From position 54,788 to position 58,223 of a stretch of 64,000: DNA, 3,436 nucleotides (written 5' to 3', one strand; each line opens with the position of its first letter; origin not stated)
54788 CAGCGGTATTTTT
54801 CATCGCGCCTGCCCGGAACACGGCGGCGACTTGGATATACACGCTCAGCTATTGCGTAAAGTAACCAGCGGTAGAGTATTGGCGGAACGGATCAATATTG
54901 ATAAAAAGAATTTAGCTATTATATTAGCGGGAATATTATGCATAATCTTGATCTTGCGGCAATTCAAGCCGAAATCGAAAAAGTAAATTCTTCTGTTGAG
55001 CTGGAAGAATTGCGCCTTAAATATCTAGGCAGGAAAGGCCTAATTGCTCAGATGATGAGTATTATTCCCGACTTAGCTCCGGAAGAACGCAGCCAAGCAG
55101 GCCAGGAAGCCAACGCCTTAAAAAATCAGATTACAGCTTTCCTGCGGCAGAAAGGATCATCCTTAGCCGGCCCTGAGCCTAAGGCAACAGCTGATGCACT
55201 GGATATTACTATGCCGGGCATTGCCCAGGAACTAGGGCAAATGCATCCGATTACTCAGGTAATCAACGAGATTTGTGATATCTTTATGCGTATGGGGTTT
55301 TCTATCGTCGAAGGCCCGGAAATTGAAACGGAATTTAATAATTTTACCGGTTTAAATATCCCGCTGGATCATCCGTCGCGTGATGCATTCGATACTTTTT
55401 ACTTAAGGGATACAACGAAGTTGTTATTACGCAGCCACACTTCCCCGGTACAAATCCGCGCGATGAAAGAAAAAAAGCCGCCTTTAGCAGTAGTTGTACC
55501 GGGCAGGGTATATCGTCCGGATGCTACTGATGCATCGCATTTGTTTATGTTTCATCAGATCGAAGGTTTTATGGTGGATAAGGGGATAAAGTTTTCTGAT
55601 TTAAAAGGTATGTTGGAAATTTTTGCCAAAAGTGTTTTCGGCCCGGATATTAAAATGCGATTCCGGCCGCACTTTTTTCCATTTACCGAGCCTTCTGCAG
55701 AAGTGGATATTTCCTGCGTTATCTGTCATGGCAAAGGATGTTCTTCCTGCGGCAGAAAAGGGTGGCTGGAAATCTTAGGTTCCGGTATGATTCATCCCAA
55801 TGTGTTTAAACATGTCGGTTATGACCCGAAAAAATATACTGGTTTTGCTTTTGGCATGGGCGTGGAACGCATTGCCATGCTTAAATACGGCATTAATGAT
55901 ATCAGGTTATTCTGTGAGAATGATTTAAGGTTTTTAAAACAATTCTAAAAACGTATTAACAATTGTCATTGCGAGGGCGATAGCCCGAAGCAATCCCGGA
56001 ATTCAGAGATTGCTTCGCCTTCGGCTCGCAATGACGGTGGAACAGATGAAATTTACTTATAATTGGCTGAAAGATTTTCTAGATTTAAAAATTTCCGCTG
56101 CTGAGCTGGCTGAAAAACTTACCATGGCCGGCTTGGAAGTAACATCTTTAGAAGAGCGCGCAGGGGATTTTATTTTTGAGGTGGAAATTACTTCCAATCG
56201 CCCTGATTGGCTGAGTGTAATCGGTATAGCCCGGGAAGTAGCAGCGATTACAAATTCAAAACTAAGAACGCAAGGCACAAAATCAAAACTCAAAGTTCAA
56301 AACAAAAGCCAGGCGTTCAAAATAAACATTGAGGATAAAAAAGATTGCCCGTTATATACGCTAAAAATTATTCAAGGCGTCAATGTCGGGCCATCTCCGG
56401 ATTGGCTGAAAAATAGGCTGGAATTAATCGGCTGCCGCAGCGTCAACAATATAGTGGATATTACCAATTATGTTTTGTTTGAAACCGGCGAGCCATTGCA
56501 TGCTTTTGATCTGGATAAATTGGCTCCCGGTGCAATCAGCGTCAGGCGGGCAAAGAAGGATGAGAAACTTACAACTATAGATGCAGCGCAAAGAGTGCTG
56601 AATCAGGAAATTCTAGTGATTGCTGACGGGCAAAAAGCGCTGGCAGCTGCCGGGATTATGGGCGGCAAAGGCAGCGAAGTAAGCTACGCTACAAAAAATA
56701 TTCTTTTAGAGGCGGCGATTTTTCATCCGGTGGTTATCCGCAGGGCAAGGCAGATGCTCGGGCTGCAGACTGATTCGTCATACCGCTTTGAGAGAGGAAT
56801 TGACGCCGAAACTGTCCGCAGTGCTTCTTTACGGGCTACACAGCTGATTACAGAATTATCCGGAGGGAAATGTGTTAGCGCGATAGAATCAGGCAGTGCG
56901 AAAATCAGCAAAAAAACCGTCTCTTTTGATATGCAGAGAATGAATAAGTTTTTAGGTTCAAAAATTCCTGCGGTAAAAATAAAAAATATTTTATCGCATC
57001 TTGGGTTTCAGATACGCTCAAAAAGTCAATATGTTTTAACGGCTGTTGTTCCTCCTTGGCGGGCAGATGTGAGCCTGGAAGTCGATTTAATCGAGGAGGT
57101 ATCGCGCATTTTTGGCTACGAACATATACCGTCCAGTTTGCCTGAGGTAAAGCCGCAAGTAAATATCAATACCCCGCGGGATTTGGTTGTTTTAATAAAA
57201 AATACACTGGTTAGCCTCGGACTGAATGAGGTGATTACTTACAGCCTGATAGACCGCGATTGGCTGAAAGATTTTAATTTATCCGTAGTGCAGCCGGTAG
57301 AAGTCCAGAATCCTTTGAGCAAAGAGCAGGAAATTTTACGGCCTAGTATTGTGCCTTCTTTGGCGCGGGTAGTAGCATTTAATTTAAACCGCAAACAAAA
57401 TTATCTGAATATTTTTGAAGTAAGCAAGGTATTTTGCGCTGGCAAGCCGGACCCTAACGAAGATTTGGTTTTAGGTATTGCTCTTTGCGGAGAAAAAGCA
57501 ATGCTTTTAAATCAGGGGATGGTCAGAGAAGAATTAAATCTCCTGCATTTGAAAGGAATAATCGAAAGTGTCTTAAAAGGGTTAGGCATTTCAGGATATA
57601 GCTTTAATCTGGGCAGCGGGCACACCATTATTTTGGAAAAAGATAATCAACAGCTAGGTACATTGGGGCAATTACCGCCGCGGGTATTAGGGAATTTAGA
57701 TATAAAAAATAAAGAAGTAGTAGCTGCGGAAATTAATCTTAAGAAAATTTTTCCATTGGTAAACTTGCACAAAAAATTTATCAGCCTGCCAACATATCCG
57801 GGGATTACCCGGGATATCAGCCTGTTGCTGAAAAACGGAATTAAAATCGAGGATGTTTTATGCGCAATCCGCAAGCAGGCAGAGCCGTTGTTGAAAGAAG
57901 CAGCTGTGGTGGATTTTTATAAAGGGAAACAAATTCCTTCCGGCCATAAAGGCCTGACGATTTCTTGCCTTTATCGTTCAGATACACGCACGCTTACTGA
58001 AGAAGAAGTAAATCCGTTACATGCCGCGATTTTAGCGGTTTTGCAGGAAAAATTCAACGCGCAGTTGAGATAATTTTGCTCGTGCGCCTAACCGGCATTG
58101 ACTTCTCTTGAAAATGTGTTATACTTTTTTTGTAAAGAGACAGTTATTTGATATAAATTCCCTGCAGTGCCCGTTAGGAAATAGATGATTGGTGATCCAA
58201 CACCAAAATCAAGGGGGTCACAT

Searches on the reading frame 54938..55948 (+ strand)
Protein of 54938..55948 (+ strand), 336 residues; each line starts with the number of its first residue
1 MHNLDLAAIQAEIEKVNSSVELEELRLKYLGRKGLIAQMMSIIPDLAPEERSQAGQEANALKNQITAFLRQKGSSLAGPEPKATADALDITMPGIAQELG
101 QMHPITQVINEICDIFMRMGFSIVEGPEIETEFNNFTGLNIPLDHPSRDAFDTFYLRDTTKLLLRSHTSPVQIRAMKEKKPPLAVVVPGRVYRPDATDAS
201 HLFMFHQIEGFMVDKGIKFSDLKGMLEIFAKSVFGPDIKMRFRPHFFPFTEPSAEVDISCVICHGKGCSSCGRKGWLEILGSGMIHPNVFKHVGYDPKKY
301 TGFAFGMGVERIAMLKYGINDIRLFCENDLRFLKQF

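Call 7: search_protein_families(library=ncbifam, proteins=[window:54938-55948:+])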
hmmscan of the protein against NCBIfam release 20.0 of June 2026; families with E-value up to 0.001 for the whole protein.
window:54938-55948:+ (336 aa): 5 families
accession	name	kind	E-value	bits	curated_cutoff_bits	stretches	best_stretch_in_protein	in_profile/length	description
TIGR00468.1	pheS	equivalog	5.3e-97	324.9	237.45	1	38-336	4-322/324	phenylalanine--tRNA ligase subunit alpha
NF003210.0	PRK04172.1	equivalog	5e-61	207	350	2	159-335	329-490/496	phenylalanine--tRNA ligase subunit alpha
NF051887.1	PheS_related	equivalog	3.9e-44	151.2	300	1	100-336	9-239/349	PheS-related mystery ligase SrmL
TIGR00469.1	pheS_mito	equivalog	4e-35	121.3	258.35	2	237-336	256-343/451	phenylalanine--tRNA ligase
TIGR00470.1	sepS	equivalog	3.6e-10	38.9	380.65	1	160-324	181-339/533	O-phosphoserine--tRNA ligase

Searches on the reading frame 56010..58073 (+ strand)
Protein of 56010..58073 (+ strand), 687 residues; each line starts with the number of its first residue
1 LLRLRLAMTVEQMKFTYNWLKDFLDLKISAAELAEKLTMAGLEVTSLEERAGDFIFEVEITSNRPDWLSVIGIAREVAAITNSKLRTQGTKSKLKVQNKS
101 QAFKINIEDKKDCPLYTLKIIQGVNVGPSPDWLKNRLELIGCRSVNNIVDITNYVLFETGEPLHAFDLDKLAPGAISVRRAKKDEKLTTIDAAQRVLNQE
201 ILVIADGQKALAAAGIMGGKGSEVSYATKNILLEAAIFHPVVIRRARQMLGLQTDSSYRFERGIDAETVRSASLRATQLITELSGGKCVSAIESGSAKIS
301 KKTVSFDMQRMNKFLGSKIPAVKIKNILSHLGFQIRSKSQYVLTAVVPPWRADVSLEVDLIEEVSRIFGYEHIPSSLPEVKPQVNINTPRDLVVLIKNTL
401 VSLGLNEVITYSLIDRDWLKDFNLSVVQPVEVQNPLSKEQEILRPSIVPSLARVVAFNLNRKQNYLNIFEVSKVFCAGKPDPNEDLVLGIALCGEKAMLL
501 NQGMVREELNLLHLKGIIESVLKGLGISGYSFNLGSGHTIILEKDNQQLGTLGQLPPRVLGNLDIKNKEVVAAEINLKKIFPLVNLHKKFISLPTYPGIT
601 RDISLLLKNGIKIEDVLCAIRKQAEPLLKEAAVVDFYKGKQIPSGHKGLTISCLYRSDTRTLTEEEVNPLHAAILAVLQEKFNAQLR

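Call 7: search_protein_families(library=ncbifam, proteins=[window:56010-58073:+])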
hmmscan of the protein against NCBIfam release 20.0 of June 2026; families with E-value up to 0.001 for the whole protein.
window:56010-58073:+ (687 aa): 4 families
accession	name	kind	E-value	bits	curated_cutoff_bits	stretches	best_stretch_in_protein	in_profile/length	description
TIGR00472.1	pheT_bact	equivalog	7.5e-187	623.1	402.65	2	54-687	159-798/798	phenylalanine--tRNA ligase subunit beta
NF001882.0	PRK00629.5-4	equivalog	1.4e-55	188.9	527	1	53-472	160-558/725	phenylalanine--tRNA ligase subunit beta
TIGR00471.1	pheT_arch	equivalog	2.6e-38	131.8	282.65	2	296-580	272-550/551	phenylalanine--tRNA ligase subunit beta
TIGR00469.1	pheS_mito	equivalog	2e-05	23.5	258.35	1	588-686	349-451/451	phenylalanine--tRNA ligase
